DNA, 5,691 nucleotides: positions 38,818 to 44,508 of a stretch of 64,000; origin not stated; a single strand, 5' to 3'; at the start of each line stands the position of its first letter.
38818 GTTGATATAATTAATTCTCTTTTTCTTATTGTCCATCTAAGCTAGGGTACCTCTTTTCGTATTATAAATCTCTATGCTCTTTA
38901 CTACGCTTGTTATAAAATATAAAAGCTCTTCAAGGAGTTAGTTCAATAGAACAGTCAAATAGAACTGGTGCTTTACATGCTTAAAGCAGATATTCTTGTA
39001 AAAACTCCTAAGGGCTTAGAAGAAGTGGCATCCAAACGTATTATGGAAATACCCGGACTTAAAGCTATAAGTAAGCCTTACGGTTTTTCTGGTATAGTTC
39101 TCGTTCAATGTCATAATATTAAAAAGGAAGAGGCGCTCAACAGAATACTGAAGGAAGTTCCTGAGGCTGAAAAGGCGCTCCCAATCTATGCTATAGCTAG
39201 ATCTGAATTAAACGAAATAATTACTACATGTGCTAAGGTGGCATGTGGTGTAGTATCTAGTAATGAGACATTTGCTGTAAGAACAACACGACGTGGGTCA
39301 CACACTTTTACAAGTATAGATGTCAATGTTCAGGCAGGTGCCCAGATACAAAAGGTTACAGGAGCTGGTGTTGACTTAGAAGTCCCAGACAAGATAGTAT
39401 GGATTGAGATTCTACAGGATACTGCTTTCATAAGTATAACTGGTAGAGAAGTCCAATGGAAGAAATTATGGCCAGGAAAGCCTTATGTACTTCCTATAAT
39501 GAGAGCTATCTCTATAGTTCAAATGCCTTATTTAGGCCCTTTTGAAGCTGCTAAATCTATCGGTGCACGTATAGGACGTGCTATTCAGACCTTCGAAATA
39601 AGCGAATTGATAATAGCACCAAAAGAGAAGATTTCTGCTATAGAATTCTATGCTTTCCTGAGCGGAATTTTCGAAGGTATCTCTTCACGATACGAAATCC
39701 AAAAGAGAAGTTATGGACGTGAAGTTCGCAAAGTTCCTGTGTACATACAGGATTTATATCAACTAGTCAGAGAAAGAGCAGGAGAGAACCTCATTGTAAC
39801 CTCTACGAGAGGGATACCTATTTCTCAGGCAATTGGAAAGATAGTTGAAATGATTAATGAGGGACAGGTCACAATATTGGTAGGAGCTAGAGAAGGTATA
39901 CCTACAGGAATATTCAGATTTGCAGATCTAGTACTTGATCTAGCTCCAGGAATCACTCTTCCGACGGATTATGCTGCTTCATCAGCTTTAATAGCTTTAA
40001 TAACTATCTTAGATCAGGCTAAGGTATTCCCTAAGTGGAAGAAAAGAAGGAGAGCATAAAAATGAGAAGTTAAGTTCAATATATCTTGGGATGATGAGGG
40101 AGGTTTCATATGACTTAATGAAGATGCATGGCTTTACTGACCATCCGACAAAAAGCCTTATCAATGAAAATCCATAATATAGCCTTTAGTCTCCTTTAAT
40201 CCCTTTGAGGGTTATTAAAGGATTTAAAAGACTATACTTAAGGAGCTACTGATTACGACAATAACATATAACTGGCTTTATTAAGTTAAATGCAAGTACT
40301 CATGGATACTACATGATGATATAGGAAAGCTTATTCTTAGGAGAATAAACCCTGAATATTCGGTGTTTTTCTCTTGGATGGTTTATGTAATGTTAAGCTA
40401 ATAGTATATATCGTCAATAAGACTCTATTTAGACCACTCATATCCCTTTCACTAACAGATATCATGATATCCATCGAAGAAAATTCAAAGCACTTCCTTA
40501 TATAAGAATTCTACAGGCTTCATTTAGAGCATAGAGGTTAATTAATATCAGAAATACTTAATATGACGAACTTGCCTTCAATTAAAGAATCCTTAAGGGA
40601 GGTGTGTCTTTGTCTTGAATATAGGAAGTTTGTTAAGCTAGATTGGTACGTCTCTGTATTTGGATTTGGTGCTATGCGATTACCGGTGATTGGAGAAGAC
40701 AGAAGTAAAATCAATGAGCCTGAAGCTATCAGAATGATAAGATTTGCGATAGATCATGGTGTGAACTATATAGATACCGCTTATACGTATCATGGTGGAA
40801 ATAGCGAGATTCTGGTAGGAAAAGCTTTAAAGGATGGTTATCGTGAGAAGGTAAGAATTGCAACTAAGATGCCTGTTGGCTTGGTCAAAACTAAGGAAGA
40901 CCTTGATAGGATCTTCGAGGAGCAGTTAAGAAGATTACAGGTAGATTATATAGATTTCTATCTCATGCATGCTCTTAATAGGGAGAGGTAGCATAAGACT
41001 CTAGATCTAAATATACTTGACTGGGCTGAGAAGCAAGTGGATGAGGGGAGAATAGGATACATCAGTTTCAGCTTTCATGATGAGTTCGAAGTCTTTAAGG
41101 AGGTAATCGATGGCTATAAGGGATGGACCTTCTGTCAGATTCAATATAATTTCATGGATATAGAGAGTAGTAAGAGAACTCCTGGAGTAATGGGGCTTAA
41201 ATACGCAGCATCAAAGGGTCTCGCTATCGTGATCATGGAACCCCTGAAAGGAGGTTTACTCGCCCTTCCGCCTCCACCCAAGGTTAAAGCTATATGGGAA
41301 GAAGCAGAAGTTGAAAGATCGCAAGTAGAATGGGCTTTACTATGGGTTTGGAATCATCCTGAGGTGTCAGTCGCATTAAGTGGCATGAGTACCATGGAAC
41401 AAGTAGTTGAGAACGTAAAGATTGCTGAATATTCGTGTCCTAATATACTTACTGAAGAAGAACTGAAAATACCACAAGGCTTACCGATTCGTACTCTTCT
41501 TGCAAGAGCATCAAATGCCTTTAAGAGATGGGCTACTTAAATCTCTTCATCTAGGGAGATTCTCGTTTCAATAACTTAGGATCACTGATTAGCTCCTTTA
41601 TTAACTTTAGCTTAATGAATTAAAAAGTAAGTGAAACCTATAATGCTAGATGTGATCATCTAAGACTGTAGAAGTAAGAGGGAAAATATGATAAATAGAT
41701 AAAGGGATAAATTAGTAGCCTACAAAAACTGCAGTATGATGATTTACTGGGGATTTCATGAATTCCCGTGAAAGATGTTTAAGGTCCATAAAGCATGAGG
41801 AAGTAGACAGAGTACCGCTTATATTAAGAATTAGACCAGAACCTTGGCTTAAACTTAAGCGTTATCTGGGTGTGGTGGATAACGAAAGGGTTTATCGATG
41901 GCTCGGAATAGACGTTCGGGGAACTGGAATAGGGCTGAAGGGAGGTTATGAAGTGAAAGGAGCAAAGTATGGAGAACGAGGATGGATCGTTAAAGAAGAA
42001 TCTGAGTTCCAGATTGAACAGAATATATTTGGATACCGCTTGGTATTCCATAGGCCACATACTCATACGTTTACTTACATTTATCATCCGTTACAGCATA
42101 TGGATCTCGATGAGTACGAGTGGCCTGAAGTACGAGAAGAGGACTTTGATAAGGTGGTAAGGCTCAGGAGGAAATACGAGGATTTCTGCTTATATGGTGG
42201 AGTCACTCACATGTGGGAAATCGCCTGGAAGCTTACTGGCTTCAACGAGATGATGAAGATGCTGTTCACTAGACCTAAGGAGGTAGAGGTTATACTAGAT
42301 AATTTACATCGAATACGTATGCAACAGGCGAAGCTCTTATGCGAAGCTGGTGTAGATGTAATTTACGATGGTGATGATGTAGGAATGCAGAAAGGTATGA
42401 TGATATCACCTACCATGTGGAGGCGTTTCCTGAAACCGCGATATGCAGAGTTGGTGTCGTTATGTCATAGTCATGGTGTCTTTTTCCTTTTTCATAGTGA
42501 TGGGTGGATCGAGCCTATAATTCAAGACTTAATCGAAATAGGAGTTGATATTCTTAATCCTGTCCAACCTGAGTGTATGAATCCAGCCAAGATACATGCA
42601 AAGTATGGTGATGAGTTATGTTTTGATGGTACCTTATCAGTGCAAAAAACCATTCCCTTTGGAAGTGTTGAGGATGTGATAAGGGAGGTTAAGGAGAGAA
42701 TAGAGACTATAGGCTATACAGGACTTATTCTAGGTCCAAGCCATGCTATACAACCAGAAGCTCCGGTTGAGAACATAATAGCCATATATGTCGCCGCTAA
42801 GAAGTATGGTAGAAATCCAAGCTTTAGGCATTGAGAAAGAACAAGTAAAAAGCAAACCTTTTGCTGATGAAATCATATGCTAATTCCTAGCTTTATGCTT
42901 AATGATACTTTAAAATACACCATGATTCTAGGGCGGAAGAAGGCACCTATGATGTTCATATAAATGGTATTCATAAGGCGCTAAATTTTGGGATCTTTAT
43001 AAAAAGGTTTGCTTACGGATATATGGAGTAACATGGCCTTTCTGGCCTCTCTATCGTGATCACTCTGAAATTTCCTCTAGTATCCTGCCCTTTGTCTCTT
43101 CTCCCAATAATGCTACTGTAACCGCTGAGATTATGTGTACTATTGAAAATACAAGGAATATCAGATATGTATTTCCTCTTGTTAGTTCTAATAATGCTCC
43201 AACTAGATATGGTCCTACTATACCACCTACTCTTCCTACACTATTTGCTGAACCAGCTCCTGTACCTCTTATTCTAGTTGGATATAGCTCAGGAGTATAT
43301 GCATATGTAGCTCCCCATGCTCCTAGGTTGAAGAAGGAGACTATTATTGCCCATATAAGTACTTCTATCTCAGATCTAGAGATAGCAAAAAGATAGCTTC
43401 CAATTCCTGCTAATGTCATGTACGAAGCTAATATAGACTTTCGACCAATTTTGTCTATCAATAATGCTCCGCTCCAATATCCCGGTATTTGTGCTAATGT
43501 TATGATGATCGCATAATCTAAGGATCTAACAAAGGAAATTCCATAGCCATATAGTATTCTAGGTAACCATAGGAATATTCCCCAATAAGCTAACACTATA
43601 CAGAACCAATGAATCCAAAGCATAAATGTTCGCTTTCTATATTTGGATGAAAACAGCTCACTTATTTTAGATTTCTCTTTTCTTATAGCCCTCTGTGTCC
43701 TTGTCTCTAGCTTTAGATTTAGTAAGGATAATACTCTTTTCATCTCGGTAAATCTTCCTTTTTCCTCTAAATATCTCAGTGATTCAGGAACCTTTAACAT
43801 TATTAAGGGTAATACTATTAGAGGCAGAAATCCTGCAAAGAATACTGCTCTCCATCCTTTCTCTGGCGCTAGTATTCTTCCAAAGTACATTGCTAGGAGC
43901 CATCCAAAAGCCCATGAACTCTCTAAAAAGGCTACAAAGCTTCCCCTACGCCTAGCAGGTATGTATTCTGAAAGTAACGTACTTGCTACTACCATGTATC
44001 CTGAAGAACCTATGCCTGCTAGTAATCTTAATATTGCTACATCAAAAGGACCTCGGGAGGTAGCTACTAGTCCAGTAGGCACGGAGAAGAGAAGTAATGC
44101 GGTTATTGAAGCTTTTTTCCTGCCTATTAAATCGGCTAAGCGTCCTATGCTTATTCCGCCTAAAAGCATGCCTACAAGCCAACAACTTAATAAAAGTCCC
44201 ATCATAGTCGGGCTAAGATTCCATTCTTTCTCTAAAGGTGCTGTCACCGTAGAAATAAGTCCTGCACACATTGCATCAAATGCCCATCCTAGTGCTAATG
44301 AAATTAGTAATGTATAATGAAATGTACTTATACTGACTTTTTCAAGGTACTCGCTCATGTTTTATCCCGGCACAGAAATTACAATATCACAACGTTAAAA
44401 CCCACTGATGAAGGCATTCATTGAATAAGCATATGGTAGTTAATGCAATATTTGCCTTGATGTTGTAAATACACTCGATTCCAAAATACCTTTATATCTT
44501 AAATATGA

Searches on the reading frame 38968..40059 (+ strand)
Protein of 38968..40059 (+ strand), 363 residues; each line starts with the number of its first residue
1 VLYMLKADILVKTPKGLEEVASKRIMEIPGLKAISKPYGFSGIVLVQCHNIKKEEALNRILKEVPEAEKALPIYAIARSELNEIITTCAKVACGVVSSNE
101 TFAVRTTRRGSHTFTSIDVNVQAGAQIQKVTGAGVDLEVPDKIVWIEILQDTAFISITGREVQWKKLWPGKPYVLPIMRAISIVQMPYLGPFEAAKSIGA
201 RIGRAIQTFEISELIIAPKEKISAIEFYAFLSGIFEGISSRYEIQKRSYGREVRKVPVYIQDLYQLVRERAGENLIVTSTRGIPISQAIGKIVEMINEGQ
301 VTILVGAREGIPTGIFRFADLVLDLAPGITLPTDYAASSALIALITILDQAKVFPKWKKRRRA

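Call 63: search_protein_families(library=pfam, proteins=[window:38968-40059:+], max_evalue=0.001)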
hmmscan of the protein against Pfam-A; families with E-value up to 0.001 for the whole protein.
window:38968-40059:+ (363 aa): 2 families
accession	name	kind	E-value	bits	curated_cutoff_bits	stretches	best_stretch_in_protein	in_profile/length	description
PF14419.11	SPOUT_MTase_2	-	2.6e-67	226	28.4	1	181-349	2-172/173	AF2226-like SPOUT RNA Methylase fused to THUMP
PF02926.22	THUMP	-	6.4e-13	49.3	20.6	1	81-157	4-83/84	THUMP domain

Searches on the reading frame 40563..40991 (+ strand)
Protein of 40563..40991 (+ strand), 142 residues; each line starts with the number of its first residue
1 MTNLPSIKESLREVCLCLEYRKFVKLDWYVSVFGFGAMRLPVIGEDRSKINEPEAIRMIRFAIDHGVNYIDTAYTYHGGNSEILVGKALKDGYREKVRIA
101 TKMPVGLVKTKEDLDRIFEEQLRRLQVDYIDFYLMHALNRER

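Call 63: search_protein_families(library=pfam, proteins=[window:40563-40991:+], max_evalue=0.001)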
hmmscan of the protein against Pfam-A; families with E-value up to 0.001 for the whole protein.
window:40563-40991:+ (142 aa): 1 family
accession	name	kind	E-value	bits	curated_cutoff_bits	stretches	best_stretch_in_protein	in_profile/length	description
PF00248.27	Aldo_ket_red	-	1.1e-26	94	24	1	34-139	3-112/291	Aldo/keto reductase family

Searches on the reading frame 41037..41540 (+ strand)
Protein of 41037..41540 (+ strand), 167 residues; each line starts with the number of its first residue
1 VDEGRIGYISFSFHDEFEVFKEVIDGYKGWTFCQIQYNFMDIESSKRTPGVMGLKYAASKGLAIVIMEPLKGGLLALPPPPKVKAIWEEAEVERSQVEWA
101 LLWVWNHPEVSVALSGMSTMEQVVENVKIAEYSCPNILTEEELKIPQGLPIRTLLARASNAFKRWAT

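Call 63: search_protein_families(library=pfam, proteins=[window:41037-41540:+], max_evalue=0.001)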
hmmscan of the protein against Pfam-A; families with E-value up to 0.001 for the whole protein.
window:41037-41540:+ (167 aa): 1 family
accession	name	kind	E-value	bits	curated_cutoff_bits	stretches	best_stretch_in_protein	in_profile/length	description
PF00248.27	Aldo_ket_red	-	6.1e-11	42.4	24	1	2-131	129-275/291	Aldo/keto reductase family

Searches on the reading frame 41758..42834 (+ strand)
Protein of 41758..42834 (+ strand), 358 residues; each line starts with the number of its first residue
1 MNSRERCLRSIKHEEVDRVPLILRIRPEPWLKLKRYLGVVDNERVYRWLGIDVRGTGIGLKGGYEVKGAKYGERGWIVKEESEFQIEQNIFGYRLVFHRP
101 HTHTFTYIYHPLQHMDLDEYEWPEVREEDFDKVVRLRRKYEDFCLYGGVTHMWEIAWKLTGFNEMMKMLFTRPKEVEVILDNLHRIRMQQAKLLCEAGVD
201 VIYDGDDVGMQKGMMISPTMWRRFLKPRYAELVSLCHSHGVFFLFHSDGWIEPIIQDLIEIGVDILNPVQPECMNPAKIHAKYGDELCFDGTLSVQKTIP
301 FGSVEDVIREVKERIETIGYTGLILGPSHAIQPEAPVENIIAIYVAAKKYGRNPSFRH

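Call 63: search_protein_families(library=pfam, proteins=[window:41758-42834:+], max_evalue=0.001)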
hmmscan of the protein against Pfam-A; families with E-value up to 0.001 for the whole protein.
window:41758-42834:+ (358 aa): 1 family
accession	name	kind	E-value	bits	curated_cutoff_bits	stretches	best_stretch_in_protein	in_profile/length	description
PF01208.23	URO-D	-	5.7e-25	88.5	23.9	1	130-350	123-346/346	Uroporphyrinogen decarboxylase (URO-D)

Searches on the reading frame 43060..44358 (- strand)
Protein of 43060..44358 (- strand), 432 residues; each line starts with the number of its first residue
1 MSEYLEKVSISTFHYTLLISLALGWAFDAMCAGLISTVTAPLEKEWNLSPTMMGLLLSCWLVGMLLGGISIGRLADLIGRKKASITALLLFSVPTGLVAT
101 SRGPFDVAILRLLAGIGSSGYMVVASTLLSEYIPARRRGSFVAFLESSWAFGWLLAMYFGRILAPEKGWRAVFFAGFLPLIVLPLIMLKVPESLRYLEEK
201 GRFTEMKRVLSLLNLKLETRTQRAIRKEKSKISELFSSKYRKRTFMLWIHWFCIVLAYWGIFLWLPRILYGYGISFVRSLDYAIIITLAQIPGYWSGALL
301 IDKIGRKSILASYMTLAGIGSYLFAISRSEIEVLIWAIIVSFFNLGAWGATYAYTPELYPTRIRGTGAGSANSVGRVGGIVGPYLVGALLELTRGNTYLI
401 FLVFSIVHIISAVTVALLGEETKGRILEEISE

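Call 4: search_protein_families(library=pfam, proteins=[window:43060-44358:-], max_evalue=0.01)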
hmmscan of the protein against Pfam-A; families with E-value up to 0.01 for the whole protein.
window:43060-44358:- (432 aa): 4 families
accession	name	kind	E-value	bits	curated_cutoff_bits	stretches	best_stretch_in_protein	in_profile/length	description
PF07690.21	MFS_1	-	1.4e-46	159.4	33.4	2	23-299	3-261/347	Major Facilitator Superfamily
PF00083.30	Sugar_tr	-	2.7e-41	142.4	22.3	1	49-432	44-450/452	Sugar (and other) transporter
PF06779.20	MFS_4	-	3.5e-08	33.6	26.3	2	44-144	21-123/364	Uncharacterised MFS-type transporter YbfB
PF03137.26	OATP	-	0.0064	15.3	25.8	0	18-72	3-57/545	Organic Anion Transporter Polypeptide (OATP) family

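Call 5: search_protein_families(library=ncbifam, proteins=[window:43060-44358:-], max_evalue=0.01)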
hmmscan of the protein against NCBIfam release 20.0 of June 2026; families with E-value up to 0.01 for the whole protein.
window:43060-44358:- (432 aa): 58 families (the best 25 are shown)
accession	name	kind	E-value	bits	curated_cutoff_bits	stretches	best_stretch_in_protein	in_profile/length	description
TIGR00895.1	2A0115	subfamily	3.9e-78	263.1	418.55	1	4-390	5-398/398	aromatic acid/H+ symport family MFS transporter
TIGR00898.1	2A0119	subfamily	1e-56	192.8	550.75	1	22-428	92-505/506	cation transport protein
NF008586.0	PRK11551.1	equivalog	9.1e-50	169.8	410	1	20-420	22-397/406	3-(3-hydroxy-phenyl)propionate transporter MhpT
NF053517.1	HbztTptrPcaK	equivalog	2.2e-41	142.3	770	1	4-407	7-416/437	4-hydroxybenzoate transporter PcaK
TIGR00891.1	2A0112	subfamily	6e-31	107.9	552.9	1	23-384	19-382/405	sialate:H+ symport family MFS transporter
TIGR00879.1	SP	subfamily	3.6e-27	95.1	237.8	1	13-430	54-510/510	sugar porter family MFS transporter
TIGR00893.1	2A0114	subfamily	1.7e-26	93.1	395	1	36-415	14-395/399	D-galactonate transporter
NF008963.0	PRK12307.1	equivalog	3.9e-26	92.2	637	1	17-426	19-413/426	MFS transporter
TIGR01299.1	synapt_SV2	subfamily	1.1e-25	89.7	637.3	3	284-427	602-741/742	synaptic vesicle protein SV2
TIGR00887.1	2A0109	equivalog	1.3e-25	90.3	610.3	2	169-431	203-500/502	phosphate:H+ symporter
NF003024.0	PRK03893.1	subfamily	6.5e-25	87.9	604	1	17-213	22-218/497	sialate:H+ symport family MFS transporter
NF052357.1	GlucTporGlcPStph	equivalog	8e-24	84.2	750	1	21-431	12-434/445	glucose transporter GlcP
TIGR00880.1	2_A_01_02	superfamily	1.1e-20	74.2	131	2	55-188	2-136/141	multidrug resistance protein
TIGR00883.1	2A0106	subfamily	2e-18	66.6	443.45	1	65-410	49-398/400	metabolite/H+ symporter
NF007484.0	PRK10077.1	equivalog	1.6e-17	63.6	608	1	37-431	41-469/480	D-xylose transporter XylE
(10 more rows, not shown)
